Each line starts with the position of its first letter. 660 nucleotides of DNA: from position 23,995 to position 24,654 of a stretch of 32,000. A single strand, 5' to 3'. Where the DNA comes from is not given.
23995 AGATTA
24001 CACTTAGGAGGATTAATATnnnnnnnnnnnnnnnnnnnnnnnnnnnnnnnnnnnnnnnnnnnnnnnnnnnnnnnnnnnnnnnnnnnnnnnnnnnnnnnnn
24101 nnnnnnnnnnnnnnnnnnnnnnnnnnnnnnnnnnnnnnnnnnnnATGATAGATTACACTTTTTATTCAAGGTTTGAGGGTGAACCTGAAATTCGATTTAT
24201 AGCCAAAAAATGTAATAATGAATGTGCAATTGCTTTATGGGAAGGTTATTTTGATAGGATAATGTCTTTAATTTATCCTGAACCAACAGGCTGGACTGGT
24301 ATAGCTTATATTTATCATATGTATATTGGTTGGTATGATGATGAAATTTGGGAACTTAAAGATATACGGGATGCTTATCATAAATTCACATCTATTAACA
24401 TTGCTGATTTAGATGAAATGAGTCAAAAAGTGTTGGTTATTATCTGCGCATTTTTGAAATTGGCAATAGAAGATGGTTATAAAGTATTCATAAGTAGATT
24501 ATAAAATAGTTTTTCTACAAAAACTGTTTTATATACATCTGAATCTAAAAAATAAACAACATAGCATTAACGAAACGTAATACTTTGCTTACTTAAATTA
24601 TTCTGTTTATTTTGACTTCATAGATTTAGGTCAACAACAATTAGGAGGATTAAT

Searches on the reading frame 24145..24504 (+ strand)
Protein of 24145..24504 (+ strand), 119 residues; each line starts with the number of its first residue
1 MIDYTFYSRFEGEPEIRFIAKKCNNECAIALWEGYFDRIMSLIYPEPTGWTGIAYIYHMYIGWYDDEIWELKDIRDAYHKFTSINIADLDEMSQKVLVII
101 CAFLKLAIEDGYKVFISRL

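Call 6: search_protein_families(library=pfam, proteins=[window:24145-24504:+], max_evalue=0.01)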
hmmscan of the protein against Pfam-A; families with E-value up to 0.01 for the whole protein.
window:24145-24504:+ (119 aa): 0 families

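Call 7: search_protein_families(library=ncbifam, proteins=[window:24145-24504:+], max_evalue=0.01)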
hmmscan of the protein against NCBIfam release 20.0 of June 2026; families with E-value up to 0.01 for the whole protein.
window:24145-24504:+ (119 aa): 0 families

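Call 8: find_encoding_contigs(protein=window:24145-24504:+, flank=6000, max_places=10)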
Protein window:24145-24504:+ (119 aa): 7 contigs read that carry it; 7 places shown.
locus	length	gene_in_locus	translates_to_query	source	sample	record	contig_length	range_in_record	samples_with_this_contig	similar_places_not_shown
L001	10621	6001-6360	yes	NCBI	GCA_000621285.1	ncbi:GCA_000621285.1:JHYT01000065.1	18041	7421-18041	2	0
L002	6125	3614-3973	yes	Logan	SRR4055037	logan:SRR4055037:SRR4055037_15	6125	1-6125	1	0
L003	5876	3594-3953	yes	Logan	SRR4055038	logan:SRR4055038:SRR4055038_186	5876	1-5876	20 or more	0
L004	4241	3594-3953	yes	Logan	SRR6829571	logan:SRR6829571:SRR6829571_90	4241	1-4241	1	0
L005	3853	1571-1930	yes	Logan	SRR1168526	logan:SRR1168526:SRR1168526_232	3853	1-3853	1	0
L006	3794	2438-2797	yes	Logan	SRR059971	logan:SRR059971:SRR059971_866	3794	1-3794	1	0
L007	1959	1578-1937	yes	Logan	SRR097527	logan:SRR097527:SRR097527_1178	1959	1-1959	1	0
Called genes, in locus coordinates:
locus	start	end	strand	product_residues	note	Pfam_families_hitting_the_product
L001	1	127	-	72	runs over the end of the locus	PF00135:COesterase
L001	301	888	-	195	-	PF00702:Hydrolase, PF13419:HAD_2, PF13242:Hydrolase_like (weak)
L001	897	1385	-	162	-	PF13671:AAA_33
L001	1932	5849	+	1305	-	PF01841:Transglut_core, PF07591:PT-HINT, PF13403:Hint_2 (faint)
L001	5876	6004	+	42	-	-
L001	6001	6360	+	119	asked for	-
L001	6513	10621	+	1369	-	?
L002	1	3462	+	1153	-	?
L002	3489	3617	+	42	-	-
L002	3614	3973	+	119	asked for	-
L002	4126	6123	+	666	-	?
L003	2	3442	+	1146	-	?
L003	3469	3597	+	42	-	-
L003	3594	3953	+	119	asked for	-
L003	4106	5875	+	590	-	?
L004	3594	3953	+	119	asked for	-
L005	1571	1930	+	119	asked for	-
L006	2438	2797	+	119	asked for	-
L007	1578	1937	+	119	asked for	-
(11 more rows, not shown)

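Call 11: find_homologous_proteins(query=window:24145-24504:+, max_evalue=0.001)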
Query window:24145-24504:+ (119 aa): 9 proteins with E <= 0.001 among 11 candidates.
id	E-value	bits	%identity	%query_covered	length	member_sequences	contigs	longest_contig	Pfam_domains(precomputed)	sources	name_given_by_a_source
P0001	1.0e-76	273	100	100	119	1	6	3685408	-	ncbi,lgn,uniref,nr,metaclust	ncbi:hypothetical protein [Ruminococcus albus]|uniref:Uncharacterized protein n=1 Tax=Ruminococcus a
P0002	2.9e-61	223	84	99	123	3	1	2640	-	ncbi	-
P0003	7.6e-38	147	56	99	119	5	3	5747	-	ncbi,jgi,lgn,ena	jgi:hypothetical protein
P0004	8.1e-35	138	53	99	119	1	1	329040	-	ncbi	-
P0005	9.1e-34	134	53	99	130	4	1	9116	-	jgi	jgi:hypothetical protein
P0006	1.5e-33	134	53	99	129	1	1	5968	-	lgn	-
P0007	1.2e-31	127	50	99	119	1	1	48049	-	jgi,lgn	jgi:hypothetical protein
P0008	3.4e-26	110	44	94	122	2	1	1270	-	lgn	-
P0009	2.3e-25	107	51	86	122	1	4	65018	-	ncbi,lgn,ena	-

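Call 12: find_encoding_contigs(protein=P0002, flank=6000, max_places=5)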
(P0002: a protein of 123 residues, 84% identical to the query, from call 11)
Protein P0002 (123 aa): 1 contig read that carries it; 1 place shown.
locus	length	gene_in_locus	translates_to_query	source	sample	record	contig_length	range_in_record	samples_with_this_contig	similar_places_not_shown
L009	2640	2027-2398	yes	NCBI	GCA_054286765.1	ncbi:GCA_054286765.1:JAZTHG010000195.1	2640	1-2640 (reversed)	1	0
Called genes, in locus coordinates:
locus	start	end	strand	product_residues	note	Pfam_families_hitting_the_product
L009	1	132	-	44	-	?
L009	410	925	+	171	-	-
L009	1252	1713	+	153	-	PF09346:SMI1_KNR4, PF14568:SUKH_6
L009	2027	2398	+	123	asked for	-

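Call 13: find_encoding_contigs(protein=P0003, flank=6000, max_places=5)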
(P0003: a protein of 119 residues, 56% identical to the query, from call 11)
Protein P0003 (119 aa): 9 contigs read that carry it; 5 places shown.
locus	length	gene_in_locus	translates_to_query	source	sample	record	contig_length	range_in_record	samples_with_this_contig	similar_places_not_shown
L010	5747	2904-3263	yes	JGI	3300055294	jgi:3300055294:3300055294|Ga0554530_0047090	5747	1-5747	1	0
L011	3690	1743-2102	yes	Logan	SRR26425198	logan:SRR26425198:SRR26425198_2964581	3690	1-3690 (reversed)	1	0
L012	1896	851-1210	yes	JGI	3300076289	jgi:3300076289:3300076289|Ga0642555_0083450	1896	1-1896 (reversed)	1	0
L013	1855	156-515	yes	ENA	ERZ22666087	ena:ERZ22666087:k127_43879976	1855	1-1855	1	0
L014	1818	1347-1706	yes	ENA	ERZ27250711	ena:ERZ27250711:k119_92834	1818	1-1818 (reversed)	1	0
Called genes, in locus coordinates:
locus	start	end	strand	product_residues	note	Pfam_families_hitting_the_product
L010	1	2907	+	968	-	?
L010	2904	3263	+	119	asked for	-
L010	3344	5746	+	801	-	?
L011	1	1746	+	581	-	?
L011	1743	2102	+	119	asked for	-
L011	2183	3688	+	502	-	?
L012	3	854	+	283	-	?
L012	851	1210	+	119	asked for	-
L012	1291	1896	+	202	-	?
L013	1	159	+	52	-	?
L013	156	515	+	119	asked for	-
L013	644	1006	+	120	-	-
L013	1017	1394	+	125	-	-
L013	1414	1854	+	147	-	?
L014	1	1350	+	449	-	?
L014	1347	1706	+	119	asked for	-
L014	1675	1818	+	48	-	?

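Call 14: find_encoding_contigs(protein=P0004, flank=6000, max_places=5)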
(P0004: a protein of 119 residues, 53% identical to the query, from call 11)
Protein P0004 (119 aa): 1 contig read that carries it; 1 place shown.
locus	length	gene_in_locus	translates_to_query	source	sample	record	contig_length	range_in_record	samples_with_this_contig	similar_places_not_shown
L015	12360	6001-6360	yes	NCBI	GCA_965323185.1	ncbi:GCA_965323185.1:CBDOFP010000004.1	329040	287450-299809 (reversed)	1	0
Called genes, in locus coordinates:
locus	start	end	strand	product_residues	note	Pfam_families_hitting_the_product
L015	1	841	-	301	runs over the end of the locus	PF00246:Peptidase_M14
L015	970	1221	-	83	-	PF12637:TSCPD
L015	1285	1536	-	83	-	PF01084:Ribosomal_S18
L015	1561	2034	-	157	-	PF00436:SSB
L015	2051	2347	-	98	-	PF01250:Ribosomal_S6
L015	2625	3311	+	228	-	PF00027:cNMP_binding (weak), PF13545:HTH_Crp_2, PF00325:Crp (weak)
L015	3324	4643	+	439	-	PF07495:Y_Y_Y (faint), PF09394:Inhibitor_I42 (faint)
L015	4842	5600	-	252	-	PF00005:ABC_tran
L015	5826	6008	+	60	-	-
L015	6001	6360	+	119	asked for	-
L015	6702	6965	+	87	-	-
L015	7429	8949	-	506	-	PF01676:Metalloenzyme, PF06415:iPGM_N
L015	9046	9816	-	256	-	PF00121:TIM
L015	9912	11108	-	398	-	PF00162:PGK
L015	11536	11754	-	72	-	-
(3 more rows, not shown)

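Call 19: find_encoding_contigs(protein=P0007, flank=6000, max_places=4)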
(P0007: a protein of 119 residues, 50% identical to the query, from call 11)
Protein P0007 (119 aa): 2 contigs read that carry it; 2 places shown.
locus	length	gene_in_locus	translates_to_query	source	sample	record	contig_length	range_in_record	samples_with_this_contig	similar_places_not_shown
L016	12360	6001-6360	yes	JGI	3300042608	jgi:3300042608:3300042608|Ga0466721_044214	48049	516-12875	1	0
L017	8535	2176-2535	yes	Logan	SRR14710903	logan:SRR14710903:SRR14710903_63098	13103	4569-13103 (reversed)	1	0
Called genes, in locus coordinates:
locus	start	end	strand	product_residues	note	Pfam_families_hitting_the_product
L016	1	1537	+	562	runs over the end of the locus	PF00239:Resolvase, PF07508:Recombinase, PF13408:Zn_ribbon_recom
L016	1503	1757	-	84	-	-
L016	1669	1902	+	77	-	-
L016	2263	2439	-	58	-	-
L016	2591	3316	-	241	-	PF02018:CBM_4_9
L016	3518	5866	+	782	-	PF00483:NTP_transferase, PF12804:NTP_transf_3 (weak), PF24894:Hexapep_GlmU (faint), PF00132:Hexapep (faint), PF25084:LbH_EIF2B, PF25087:GMPPB_C, PF02878:PGM_PMM_I (weak)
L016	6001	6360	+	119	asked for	-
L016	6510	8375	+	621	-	PF00753:Lactamase_B, PF12706:Lactamase_B_2 (weak), PF22505:RNase_J_b_CASP, PF07521:RMMBL, PF17770:RNase_J_C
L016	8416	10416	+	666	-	PF21370:PAS_GdpP (faint), PF24898:GGDEF_GdpP, PF01368:DHH, PF02272:DHHA1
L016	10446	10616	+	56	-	-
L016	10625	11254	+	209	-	PF02223:Thymidylate_kin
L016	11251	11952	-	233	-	PF13484:Fer4_16 (faint), PF12838:Fer4_7 (faint), PF13183:Fer4_8 (faint), PF14697:Fer4_21 (faint), PF00037:Fer4 (faint), PF13187:Fer4_9 (weak)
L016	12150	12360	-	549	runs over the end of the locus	PF12698:ABC2_membrane_3 (weak)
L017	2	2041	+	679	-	?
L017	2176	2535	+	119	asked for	-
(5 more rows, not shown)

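Call 20: find_encoding_contigs(protein=P0009, flank=6000, max_places=4)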
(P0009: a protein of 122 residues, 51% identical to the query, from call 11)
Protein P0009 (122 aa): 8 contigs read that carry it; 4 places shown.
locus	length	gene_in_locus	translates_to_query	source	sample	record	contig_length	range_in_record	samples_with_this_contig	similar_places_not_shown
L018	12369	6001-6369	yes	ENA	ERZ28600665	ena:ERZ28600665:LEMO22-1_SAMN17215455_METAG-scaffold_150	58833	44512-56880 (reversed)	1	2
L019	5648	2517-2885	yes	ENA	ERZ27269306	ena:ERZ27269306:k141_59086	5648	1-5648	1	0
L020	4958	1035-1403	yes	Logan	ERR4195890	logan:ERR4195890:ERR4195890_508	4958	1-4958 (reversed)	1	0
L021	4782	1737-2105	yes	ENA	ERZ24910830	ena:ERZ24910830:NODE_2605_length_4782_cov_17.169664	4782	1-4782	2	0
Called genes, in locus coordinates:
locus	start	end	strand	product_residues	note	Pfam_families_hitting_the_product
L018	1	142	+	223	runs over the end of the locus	-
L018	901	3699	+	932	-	PF25023:TEN_YD-shell, PF05593:RHS_repeat (weak), PF25023:TEN_YD-shell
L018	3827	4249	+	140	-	-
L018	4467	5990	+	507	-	-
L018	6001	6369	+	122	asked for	-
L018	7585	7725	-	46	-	-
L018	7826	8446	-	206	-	PF02669:KdpC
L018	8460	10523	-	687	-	PF00122:E1-E2_ATPase, PF00702:Hydrolase, PF08282:Hydrolase_3 (faint)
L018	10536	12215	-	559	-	PF03814:KdpA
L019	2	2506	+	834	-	?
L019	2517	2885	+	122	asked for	-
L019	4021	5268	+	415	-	PF01548:DEDD_Tnp_IS110, PF02371:Transposase_20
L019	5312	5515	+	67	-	-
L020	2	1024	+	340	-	?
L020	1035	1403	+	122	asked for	-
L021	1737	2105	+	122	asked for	-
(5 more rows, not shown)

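Call 28: find_related_loci(query=A1, collection=metagenome_contigs, flank=6000)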
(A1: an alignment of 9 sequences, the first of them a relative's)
Query A1 (119 aa) in metagenome_contigs; peptide patterns used: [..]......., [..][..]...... (x = any residue, [..] = any of these).
230 stretches matched a pattern; 41 encode a relative of the query (tblastn E <= 1e-3); 41 distinct loci.
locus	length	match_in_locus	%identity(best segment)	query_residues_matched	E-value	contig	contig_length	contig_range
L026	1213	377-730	56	1-118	1e-44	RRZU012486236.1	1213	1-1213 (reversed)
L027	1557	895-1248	56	1-118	8e-44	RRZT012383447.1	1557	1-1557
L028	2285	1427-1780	44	1-118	8e-35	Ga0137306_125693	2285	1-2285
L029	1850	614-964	44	2-118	7e-34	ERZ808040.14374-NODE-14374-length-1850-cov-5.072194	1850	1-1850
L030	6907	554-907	45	1-118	7e-34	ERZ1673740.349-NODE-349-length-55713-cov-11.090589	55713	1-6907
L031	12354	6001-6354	45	1-118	7e-34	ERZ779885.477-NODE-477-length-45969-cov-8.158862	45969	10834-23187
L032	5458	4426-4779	45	1-118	7e-34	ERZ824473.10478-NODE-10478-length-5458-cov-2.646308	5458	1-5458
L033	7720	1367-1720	44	1-118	7e-34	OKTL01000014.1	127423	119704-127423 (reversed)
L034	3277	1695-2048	42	1-118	3e-33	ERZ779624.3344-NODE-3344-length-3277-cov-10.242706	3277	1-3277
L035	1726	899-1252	42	1-118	2e-33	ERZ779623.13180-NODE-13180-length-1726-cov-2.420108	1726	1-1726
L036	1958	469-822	42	1-118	3e-33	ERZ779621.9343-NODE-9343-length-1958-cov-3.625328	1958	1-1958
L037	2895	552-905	42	1-118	1e-32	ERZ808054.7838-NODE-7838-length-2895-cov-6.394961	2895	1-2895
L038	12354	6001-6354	42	1-118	3e-31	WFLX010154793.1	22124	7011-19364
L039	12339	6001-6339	47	6-117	7e-31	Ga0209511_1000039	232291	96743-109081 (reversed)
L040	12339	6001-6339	47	6-117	7e-31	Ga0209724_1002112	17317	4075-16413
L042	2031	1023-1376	44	1-118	7e-30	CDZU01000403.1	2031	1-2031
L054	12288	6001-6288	45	2-97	4e-22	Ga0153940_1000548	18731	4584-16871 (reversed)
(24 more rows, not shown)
